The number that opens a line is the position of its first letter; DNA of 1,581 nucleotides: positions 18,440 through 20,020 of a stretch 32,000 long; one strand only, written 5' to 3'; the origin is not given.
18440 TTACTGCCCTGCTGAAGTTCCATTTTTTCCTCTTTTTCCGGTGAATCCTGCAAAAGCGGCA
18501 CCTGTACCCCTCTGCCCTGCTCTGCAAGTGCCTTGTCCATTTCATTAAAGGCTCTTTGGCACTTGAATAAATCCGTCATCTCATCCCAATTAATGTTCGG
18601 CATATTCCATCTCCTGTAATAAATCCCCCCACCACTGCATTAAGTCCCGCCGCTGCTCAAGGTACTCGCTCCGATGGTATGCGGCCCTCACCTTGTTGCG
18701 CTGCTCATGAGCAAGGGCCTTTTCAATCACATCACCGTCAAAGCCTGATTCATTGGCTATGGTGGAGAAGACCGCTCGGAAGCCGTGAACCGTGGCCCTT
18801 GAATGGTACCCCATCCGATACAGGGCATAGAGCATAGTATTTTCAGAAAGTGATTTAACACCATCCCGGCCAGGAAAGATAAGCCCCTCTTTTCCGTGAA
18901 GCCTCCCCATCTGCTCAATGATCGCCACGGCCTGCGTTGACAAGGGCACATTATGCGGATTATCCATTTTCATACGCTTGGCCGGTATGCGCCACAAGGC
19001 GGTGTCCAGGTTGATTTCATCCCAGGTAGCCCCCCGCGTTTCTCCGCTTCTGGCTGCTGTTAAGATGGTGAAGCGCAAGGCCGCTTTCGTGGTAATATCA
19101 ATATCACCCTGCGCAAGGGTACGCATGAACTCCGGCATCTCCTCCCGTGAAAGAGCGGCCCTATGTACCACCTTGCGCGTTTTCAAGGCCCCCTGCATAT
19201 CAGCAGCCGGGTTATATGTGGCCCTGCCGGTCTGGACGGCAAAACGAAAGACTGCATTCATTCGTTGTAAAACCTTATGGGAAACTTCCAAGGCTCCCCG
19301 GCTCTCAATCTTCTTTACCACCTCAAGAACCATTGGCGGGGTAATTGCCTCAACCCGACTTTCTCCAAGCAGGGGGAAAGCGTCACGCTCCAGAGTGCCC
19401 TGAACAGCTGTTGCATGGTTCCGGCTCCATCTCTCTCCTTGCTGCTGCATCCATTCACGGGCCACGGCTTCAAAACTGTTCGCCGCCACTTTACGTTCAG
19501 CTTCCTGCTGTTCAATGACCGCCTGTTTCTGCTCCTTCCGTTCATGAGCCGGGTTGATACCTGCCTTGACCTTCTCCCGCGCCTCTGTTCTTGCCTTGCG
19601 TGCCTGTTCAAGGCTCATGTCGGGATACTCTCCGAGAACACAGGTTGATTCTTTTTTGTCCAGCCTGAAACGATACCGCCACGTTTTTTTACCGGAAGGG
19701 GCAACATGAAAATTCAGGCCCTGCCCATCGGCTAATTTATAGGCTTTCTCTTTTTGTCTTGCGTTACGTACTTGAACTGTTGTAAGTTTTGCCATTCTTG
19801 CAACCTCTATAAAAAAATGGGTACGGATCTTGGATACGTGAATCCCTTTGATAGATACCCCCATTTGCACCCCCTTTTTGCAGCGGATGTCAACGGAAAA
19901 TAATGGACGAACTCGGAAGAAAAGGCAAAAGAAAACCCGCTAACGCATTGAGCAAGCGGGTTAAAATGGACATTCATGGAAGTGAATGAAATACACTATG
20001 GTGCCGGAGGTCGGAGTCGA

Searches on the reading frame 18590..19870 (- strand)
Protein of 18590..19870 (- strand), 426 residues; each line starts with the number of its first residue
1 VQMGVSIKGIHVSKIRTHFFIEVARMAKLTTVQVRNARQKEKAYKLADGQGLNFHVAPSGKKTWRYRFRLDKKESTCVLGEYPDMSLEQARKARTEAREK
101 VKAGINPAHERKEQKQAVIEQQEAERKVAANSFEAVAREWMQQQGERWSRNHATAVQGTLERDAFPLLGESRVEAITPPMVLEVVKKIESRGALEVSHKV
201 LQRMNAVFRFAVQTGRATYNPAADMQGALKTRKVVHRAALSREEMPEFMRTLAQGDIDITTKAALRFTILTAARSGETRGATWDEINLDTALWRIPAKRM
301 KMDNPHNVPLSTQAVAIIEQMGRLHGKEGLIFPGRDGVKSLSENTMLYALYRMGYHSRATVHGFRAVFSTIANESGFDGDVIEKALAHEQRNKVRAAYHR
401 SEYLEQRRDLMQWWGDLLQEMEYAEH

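Call 14: search_protein_families(library=pfam, proteins=[window:18590-19870:-], max_evalue=0.01)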
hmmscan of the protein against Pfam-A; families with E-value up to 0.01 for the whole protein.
window:18590-19870:- (426 aa): 3 families
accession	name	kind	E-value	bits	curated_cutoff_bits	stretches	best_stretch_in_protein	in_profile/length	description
PF22022.2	Phage_int_M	-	1.1e-33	115.8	27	1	133-228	1-96/96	Phage integrase central domain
PF13356.12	Arm-DNA-bind_3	-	3.8e-25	88.3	27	1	29-114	1-83/83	Arm DNA-binding domain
PF00589.27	Phage_integrase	-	3.5e-21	76.2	27.1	1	240-402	3-169/172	Phage integrase family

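Call 77: search_protein_families(library=padloc, proteins=[window:18590-19870:-], max_evalue=0.001)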
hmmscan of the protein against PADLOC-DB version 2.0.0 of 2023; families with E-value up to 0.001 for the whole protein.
window:18590-19870:- (426 aa): 0 families
